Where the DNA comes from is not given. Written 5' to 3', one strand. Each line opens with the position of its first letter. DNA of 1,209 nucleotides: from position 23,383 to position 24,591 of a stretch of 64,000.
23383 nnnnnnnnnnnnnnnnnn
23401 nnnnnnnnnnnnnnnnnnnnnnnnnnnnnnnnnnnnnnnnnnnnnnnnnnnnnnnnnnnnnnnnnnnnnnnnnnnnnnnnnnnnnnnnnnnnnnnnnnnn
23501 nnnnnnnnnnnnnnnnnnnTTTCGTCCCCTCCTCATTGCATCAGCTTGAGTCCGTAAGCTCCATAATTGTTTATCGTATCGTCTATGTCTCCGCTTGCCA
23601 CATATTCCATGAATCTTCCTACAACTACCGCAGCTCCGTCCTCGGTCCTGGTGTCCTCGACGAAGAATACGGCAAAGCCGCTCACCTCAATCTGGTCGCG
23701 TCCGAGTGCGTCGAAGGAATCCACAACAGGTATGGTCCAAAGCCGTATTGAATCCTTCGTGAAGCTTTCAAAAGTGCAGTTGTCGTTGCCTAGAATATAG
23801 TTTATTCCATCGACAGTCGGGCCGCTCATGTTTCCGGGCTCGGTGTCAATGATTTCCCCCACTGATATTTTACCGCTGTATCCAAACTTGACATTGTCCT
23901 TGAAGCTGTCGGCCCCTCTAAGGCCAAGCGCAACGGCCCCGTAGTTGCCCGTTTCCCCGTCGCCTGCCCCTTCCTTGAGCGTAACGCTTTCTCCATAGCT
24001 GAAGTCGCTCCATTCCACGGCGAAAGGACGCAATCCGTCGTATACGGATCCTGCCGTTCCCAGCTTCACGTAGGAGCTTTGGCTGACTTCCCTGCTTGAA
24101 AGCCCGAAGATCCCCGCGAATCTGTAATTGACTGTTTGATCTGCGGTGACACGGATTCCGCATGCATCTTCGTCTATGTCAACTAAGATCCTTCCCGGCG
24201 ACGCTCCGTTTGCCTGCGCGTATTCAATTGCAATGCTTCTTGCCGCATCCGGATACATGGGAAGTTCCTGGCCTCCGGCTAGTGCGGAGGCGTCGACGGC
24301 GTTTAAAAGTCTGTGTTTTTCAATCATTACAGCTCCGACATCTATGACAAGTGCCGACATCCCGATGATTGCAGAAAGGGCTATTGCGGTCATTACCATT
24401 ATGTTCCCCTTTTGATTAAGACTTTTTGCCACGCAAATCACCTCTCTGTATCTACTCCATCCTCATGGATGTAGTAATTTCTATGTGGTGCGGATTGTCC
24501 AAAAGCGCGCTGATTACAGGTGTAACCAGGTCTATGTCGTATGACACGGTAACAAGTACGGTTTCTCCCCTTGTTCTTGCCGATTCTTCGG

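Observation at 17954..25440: Complete Gram-positive Tad/Flp pilus operon placed under a c-di-GMP-I riboswitch with an apparent SD-sequestering platform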

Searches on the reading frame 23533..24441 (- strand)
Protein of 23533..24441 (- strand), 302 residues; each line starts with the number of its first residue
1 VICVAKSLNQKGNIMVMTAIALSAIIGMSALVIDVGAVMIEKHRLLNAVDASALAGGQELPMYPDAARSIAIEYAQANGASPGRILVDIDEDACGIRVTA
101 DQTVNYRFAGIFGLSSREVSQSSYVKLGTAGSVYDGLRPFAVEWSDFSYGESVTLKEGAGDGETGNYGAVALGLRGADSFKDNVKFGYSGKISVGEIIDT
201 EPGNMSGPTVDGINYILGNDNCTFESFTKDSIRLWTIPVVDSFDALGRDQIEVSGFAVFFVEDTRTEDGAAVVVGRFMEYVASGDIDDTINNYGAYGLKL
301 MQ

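Call 4: search_protein_families(library=pfam, proteins=[window:23533-24441:-], max_evalue=0.01)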
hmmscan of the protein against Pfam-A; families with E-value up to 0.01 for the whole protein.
window:23533-24441:- (302 aa): 1 family
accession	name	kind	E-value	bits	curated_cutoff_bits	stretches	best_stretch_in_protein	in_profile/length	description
PF13400.11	Tad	-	1.3e-10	41.8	22.3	1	12-58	1-46/47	Putative Flp pilus-assembly TadE/G-like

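Call 10: find_homologous_proteins(query=window:23533-24441:-)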
Query window:23533-24441:- (302 aa): 273 proteins with E <= 0.001 among 5356 candidates; the best 120 are listed.
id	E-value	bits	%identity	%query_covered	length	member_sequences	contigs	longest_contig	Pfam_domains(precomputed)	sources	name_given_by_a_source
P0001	2.9e-180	616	93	98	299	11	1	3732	PF13400.12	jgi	-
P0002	4.2e-167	573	87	99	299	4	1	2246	PF13400.12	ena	-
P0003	3.1e-153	528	78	100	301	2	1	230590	PF13400.12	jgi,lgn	jgi:hypothetical protein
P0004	2.7e-148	511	74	99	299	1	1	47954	PF13400.12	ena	-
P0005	3.6e-147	508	78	95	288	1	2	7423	PF13400.12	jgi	jgi:hypothetical protein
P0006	1.5e-142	492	75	95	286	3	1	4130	PF13400.12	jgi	-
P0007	2.2e-117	410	66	95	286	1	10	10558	PF13400.12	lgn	-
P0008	2.2e-95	338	52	97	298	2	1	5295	PF13400.12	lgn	-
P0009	1.3e-87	312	51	97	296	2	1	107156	PF13400.12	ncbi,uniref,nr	ncbi:hypothetical protein BET03_06990 [Thermohalobacter berrensis]|uniref:Putative Flp pilus-assembl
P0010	1.2e-84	302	49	100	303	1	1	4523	PF13400.12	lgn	-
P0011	3.3e-82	294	48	97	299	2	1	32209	PF13400.12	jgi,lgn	jgi:Flp pilus assembly protein TadG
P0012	3.3e-82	294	47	97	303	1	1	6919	PF13400.12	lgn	-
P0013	2.8e-81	291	48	100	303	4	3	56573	PF13400.12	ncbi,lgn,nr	ncbi:MAG: pilus assembly protein TadG-related protein [Maledivibacter sp.]|nr:pilus assembly protein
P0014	2.1e-80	289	45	100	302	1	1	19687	PF13400.12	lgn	-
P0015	4.6e-80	287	45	99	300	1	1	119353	PF13400.12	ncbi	-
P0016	1.2e-79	286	48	98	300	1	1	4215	PF13400.12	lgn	-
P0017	7.7e-79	283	46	98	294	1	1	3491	PF13400.12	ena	-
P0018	9.0e-78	280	47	98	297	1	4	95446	PF13400.12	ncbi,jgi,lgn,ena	ncbi:MAG TPA: TadE/TadG family type IV pilus assembly protein [Ruminiclostridium sp.]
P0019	3.3e-77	278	45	98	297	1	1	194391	PF13400.12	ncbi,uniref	ncbi:MAG: TadE/TadG family type IV pilus assembly protein [Clostridium sp.]|uniref:TadE/TadG family 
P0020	4.7e-77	278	45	98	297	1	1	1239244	PF13400.12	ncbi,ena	-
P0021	7.6e-77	277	46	98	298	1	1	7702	PF13400.12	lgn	-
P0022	8.7e-77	277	47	98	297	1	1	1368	PF13400.12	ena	-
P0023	9.4e-77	277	47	98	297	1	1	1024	PF13400.12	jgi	-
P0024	4.1e-76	274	44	97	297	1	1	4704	PF13400.12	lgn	-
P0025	4.1e-76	274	44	98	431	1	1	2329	PF07811.18,PF13400.12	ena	-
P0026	6.7e-76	274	46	98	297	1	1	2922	PF13400.12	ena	-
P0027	9.2e-76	273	47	98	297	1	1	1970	PF13400.12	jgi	jgi:hypothetical protein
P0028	1.3e-75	273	47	98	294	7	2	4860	PF13400.12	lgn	-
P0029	1.4e-75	273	45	98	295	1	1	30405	PF13400.12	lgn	-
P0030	1.7e-75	272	45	98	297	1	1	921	PF13400.12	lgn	-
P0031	2.3e-75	272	44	98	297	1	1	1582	PF13400.12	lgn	-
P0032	2.7e-75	272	45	98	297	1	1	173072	PF13400.12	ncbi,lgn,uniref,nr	ncbi:Tad domain-containing protein [Clostridium sp. SYSU_GA19001]|uniref:pilus assembly protein TadG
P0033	3.1e-75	272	45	97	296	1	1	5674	PF13400.12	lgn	-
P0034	3.5e-75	271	45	98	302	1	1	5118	PF13400.12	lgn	-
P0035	5.4e-75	271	46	97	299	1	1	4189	PF13400.12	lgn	-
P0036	5.7e-75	271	45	98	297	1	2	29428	PF13400.12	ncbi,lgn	-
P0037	6.4e-75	271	46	98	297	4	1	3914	PF13400.12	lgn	-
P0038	6.5e-75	271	44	100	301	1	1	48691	PF13400.12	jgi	jgi:hypothetical protein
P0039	6.5e-75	270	46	98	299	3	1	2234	PF13400.12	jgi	jgi:hypothetical protein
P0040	6.8e-75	270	47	98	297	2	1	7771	PF13400.12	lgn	-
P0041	7.5e-75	270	45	98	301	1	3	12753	PF13400.12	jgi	jgi:hypothetical protein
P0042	7.9e-75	270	46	98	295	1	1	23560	PF13400.12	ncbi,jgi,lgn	ncbi:MAG: hypothetical protein ACI8WT_001879 [Clostridium sp.]|jgi:hypothetical protein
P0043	1.0e-74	270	47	98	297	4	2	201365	PF13400.12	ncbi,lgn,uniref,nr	ncbi:hypothetical protein CLHOM_23400 [Clostridium homopropionicum DSM 5847]|uniref:Putative Flp pil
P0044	1.1e-74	270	45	98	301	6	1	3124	PF13400.12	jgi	-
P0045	1.5e-74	269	46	98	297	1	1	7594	PF13400.12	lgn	-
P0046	1.5e-74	269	45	98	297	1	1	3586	PF13400.12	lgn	-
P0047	1.6e-74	269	45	98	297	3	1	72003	PF13400.12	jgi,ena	-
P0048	1.7e-74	269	45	100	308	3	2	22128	PF13400.12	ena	-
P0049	1.9e-74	269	44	99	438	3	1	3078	PF07811.18,PF13400.12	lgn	-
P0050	2.2e-74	269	46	98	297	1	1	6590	PF13400.12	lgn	-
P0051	2.3e-74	269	45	98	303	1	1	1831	PF13400.12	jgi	jgi:hypothetical protein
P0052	2.9e-74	268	45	98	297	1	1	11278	PF13400.12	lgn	-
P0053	4.3e-74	268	44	98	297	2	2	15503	PF13400.12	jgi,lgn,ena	-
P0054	4.7e-74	268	45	100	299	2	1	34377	PF13400.12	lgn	-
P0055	4.8e-74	268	46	98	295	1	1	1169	PF13400.12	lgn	-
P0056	5.0e-74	268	44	98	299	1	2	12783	PF13400.12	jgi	jgi:hypothetical protein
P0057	7.1e-74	267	44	98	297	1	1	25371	PF13400.12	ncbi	ncbi:TadE/TadG family type IV pilus assembly protein [Clostridium sp.]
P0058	7.1e-74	267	44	98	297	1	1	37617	PF13400.12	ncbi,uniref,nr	ncbi:pilus assembly protein TadG-related protein [Clostridium sp.]|uniref:pilus assembly protein Tad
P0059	7.1e-74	267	44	98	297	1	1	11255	PF13400.12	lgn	-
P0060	7.2e-74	267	44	100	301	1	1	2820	PF13400.12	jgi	jgi:hypothetical protein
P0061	8.5e-74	267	43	100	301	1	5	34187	PF13400.12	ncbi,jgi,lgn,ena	-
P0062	1.0e-73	267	45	98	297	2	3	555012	PF13400.12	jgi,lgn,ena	-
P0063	1.1e-73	266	45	98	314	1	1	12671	PF13400.12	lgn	-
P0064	1.8e-73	266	44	98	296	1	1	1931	PF13400.12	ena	-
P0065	2.1e-73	266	45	98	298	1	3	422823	PF13400.12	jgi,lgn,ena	-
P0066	2.5e-73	265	45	98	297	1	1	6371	PF13400.12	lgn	-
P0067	3.0e-73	265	44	98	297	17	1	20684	PF13400.12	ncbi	ncbi:MAG TPA: TadE/TadG family type IV pilus assembly protein [Clostridium sp.]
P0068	3.0e-73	265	44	98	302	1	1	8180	PF13400.12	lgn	-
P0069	3.2e-73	265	44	98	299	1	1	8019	PF13400.12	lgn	-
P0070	3.3e-73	265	46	97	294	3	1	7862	PF13400.12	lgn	-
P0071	3.5e-73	265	45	98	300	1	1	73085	PF13400.12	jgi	-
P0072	3.5e-73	265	44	98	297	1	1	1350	PF13400.12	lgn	-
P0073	3.9e-73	265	43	100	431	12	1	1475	PF07811.18,PF13400.12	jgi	-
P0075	4.1e-73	265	44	98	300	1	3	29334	PF13400.12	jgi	jgi:hypothetical protein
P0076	4.2e-73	265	45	98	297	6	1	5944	PF13400.12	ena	-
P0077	5.3e-73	264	44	98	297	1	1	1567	PF13400.12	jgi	-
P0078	5.4e-73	264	45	98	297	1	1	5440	PF13400.12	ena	-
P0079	6.0e-73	264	43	98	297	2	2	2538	PF13400.12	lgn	-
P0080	6.0e-73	264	45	98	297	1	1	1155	PF13400.12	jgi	jgi:hypothetical protein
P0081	7.3e-73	264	44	98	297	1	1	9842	PF13400.12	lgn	-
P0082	7.4e-73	264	44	97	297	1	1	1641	PF13400.12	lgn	-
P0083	8.2e-73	264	44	98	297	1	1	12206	PF13400.12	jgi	-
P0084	8.5e-73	264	45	98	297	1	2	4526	PF13400.12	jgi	jgi:hypothetical protein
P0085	9.5e-73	263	45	98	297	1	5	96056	PF13400.12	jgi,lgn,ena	-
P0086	1.0e-72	263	44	98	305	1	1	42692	PF13400.12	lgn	-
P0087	1.4e-72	263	45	98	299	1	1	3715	PF13400.12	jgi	jgi:hypothetical protein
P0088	1.8e-72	262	44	99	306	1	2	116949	PF13400.12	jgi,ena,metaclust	metaclust:\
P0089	2.7e-72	262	44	98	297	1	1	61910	PF13400.12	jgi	jgi:Flp pilus assembly protein TadG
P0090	2.7e-72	262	45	98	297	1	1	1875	PF13400.12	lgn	-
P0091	3.3e-72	262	45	98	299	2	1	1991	PF13400.12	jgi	jgi:hypothetical protein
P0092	3.3e-72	262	44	98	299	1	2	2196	PF13400.12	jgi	jgi:Flp pilus assembly protein TadG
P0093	4.0e-72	261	44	98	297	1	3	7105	PF13400.12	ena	-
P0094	4.3e-72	261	46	98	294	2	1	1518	PF13400.12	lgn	-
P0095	4.6e-72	261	43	100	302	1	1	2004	PF13400.12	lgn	-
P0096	5.2e-72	261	44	98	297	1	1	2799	PF13400.12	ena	-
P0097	5.5e-72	261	43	100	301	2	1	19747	PF13400.12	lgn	-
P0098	7.8e-72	260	45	98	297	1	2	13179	PF13400.12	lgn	-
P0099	9.2e-72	260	44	98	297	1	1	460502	PF13400.12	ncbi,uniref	ncbi:TadE/TadG family type IV pilus assembly protein [Clostridium sp.]|uniref:TadE/TadG family type 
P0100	1.1e-71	260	43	98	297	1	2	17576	PF13400.12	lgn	-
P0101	1.4e-71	260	42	98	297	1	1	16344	PF13400.12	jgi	jgi:hypothetical protein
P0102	1.5e-71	259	45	98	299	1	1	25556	PF13400.12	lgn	-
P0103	1.5e-71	259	44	97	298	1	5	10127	PF13400.12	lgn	-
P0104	1.7e-71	259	43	97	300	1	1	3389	PF13400.12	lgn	-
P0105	1.9e-71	259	42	98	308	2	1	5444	PF13400.12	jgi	jgi:hypothetical protein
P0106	2.1e-71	259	43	99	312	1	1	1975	PF13400.12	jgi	jgi:hypothetical protein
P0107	2.4e-71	259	45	98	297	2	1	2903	PF13400.12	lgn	-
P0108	2.4e-71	259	44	98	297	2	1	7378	PF13400.12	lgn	-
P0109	2.8e-71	259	45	98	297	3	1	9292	PF13400.12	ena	-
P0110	3.1e-71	258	44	98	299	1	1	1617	PF13400.12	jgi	jgi:hypothetical protein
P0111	3.6e-71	258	44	98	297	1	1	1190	PF13400.12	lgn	-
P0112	4.8e-71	258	44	98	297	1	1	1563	PF13400.12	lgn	-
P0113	5.0e-71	258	46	97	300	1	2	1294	PF13400.12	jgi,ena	-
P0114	5.1e-71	258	44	97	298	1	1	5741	PF13400.12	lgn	-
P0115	5.3e-71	258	44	98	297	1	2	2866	PF13400.12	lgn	-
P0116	6.2e-71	257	42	98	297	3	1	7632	PF13400.12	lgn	-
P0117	7.0e-71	257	43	98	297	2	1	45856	PF13400.12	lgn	-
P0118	7.3e-71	257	43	98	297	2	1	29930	PF13400.12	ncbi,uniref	ncbi:MAG TPA: TadE/TadG family type IV pilus assembly protein [Clostridium sp.]|uniref:TadE/TadG fam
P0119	7.7e-71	257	44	98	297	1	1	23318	PF13400.12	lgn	-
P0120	8.2e-71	257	44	98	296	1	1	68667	PF13400.12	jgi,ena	-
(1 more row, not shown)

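Call 12: find_related_loci(query=A1, collection=genome_contigs, flank=4000)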
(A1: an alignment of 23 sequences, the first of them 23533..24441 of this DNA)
Query A1 (302 aa) in genome_contigs; peptide patterns used: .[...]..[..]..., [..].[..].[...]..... (x = any residue, [..] = any of these).
215 stretches matched a pattern; 133 encode a relative of the query (tblastn E <= 1e-3); the best 80 are kept; 80 distinct loci.
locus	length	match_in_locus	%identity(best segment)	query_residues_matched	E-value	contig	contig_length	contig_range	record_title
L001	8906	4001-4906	92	1-302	0e+0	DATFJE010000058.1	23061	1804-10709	MAG TPA_asm: Clostridia bacterium isolate SMAG_U9136 k141_188994, whole genome shotgun sequence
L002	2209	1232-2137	91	1-302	0e+0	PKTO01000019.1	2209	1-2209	MAG: Clostridiales bacterium isolate BM714 sc_27043, whole genome shotgun sequence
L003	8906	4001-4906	87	1-302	2e-177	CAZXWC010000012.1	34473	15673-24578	MAG TPA_asm: uncultured Peptostreptococcaceae bacterium isolate binchicken_co218_119 genome assembly, contig: NODE_891_l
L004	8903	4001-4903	74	3-302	2e-155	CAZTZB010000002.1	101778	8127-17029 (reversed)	MAG TPA_asm: uncultured Peptostreptococcaceae bacterium isolate binchicken_co42_220 genome assembly, contig: NODE_76_len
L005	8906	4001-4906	93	1-302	0e+0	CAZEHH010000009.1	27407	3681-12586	MAG TPA_asm: uncultured Peptostreptococcaceae bacterium isolate binchicken_co42_314 genome assembly, contig: NODE_1894_l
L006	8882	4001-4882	51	9-302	5e-95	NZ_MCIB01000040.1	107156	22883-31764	Thermohalobacter berrensis strain CTT3 contig_9, whole genome shotgun sequence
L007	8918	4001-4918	47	6-302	5e-89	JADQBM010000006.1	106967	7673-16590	MAG: Clostridia bacterium isolate Soudan_22 NODE_126_length_106967_cov_8.830580, whole genome shotgun sequence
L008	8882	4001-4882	47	6-300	3e-84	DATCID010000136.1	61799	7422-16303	MAG TPA_asm: Ruminiclostridium sp. isolate SMAG_U7850 k141_75164, whole genome shotgun sequence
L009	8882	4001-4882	45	8-302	1e-83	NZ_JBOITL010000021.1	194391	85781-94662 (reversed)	MAG: Clostridium sp. isolate Enrichment4 NODE_21_length_194391_cov_9.330746, whole genome shotgun sequence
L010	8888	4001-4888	45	6-302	3e-83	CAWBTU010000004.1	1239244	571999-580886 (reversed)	MAG: uncultured Clostridiaceae bacterium isolate MFD01299.bin.1.237 genome assembly, contig: contig_25091, whole genome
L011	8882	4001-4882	47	8-302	2e-82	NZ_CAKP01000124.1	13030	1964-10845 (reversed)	Caloramator australicus RC3, whole genome shotgun sequence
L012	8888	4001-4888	45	4-302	7e-82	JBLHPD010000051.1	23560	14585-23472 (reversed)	MAG: Clostridium sp. isolate 3300055726_101 Ga0535650_0002794, whole genome shotgun sequence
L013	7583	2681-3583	43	1-302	3e-81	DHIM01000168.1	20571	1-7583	MAG TPA_asm: Clostridium sp. UBA4746 UBA4746_contig_13457, whole genome shotgun sequence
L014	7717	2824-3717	45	4-302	2e-81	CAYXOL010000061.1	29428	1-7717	MAG TPA_asm: uncultured Clostridium sp. isolate binchicken_co135_7 genome assembly, contig: NODE_2926_length_29428_cov_8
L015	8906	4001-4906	46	9-302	2e-81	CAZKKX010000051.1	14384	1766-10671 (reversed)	MAG TPA_asm: uncultured Eubacteriales bacterium isolate SRP241341_co1_263 genome assembly, contig: NODE_4625_length_1438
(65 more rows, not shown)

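Call 23: find_encoding_contigs(protein=P0007, flank=4000, max_places=3)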
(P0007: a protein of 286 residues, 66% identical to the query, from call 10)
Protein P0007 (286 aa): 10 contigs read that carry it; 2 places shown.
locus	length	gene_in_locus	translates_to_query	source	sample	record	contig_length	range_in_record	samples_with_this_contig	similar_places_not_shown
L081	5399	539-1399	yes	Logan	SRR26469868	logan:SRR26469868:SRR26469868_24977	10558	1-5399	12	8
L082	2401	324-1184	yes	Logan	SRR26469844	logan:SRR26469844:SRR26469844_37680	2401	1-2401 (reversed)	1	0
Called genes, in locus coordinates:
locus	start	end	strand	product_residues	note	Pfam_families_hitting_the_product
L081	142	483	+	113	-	PF07811:TadE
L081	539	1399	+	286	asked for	PF13400:Tad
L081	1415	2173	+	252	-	PF08666:SAF (weak), PF16976:RcpC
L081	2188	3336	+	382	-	PF00072:Response_reg, PF10609:ParA, PF13614:AAA_31, PF01656:CbiA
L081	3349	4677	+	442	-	PF00437:T2SSE, PF27713:UCP018868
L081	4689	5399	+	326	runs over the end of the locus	PF00482:T2SSF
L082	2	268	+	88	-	?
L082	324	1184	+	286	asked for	PF13400:Tad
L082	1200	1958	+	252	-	PF08666:SAF (weak), PF16976:RcpC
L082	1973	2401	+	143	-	?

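Call 24: find_encoding_contigs(protein=P0003, flank=4000, max_places=2)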
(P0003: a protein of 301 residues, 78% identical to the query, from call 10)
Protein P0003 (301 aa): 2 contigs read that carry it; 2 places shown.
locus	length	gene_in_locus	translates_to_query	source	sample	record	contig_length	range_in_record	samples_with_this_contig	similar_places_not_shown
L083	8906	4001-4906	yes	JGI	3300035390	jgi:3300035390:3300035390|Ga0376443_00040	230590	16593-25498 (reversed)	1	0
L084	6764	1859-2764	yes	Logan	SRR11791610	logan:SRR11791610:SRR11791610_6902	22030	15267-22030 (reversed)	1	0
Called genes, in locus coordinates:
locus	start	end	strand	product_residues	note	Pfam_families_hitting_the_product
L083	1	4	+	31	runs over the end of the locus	-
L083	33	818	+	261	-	-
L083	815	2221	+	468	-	PF12791:RsgI_N (weak), PF23750:RsgI_M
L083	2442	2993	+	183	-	PF07833:Cu_amine_oxidN1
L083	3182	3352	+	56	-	PF04964:Flp_Fap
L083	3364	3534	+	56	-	-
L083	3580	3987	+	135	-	PF07811:TadE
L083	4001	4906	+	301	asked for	PF13400:Tad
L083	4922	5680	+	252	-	PF08666:SAF (weak), PF16976:RcpC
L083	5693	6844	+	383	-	PF00072:Response_reg, PF09140:MipZ (weak), PF10609:ParA, PF13614:AAA_31, PF01656:CbiA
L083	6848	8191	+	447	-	PF00437:T2SSE, PF27713:UCP018868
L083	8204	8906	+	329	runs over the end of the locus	PF00482:T2SSF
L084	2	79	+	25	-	?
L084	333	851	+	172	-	PF07833:Cu_amine_oxidN1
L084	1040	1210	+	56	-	PF04964:Flp_Fap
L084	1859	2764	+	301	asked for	PF13400:Tad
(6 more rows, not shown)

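Call 25: find_encoding_contigs(protein=P0005, flank=4000, max_places=2)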
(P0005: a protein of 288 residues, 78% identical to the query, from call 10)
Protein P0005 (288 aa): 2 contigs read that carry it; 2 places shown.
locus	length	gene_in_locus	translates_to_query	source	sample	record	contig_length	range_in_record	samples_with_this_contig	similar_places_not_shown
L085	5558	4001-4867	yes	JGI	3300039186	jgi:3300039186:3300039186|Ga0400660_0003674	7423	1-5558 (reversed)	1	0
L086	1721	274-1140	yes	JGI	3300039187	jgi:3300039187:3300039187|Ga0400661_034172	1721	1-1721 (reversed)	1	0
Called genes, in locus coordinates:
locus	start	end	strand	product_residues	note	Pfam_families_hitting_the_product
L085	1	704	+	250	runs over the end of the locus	-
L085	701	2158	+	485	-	PF12791:RsgI_N (faint), PF23750:RsgI_M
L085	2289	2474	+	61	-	-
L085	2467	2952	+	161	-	PF07833:Cu_amine_oxidN1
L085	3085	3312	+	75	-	PF04964:Flp_Fap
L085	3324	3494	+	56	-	-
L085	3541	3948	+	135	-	PF07811:TadE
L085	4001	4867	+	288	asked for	PF13400:Tad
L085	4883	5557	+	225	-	?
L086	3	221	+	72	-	?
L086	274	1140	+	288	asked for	PF13400:Tad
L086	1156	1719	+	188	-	?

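Call 26: find_encoding_contigs(protein=P0008, flank=4000, max_places=2)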
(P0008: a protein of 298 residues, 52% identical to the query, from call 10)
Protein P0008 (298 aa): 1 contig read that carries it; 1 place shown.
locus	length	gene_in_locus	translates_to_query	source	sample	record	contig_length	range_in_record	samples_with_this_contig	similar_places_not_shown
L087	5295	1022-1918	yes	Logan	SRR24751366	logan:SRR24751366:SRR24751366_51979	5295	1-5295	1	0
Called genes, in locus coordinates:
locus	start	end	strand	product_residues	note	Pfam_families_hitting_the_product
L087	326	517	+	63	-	PF04964:Flp_Fap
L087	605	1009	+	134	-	PF07811:TadE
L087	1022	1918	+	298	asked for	PF13400:Tad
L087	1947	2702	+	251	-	PF08666:SAF, PF16976:RcpC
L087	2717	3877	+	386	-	PF00072:Response_reg, PF09140:MipZ (faint), PF10609:ParA, PF13614:AAA_31, PF01656:CbiA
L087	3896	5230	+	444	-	PF00437:T2SSE, PF27713:UCP018868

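Call 27: find_encoding_contigs(protein=P0006, flank=4000, max_places=2)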
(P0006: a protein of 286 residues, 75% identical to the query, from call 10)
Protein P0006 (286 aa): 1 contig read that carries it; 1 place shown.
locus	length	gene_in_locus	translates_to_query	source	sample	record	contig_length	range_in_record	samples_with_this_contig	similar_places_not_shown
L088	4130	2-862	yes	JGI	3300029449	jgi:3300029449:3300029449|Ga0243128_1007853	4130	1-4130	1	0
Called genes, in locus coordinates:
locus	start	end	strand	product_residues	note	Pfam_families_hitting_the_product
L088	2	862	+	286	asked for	PF13400:Tad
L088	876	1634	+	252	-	PF08666:SAF (weak), PF16976:RcpC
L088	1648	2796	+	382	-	PF00072:Response_reg, PF07015:VirC1 (faint), PF09140:MipZ (weak), PF10609:ParA, PF13614:AAA_31, PF01656:CbiA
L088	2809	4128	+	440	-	?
